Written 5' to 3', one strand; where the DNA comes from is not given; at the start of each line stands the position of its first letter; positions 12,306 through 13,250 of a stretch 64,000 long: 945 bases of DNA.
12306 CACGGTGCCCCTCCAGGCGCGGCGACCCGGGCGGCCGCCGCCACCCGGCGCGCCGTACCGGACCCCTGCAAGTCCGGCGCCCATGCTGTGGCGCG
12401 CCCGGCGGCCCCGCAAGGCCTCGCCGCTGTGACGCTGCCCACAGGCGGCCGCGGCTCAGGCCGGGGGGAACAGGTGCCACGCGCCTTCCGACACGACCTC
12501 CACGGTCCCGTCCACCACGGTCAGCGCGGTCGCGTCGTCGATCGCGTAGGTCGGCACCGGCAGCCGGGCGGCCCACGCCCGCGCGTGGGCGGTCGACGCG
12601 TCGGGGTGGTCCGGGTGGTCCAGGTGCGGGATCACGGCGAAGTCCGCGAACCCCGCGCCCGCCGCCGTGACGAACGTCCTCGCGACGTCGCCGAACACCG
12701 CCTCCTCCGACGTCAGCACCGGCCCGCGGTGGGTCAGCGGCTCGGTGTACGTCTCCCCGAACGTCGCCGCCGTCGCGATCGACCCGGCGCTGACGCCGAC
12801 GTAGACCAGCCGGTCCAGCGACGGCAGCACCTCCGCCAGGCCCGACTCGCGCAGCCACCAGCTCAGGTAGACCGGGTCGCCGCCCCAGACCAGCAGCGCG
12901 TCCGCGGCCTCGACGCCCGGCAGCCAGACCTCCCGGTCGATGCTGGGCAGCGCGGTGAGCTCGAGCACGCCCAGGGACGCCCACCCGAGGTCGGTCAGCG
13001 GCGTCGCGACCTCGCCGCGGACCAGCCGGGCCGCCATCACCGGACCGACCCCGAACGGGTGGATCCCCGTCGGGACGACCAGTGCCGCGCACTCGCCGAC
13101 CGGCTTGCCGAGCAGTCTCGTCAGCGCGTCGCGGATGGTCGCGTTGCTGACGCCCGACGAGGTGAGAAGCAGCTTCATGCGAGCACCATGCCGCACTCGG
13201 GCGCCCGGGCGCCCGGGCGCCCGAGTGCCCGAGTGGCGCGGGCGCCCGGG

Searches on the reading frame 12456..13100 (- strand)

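Call 19: search_protein_families(library=pfam, proteins=[window:12456-13100:-], max_evalue=0.01)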
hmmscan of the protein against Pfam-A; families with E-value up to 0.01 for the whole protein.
window:12456-13100:- (214 aa): 1 family
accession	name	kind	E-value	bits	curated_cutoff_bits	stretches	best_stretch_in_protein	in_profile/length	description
PF03575.23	Peptidase_S51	-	1.3e-10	41.7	23.9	1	62-202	79-205/206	Peptidase family S51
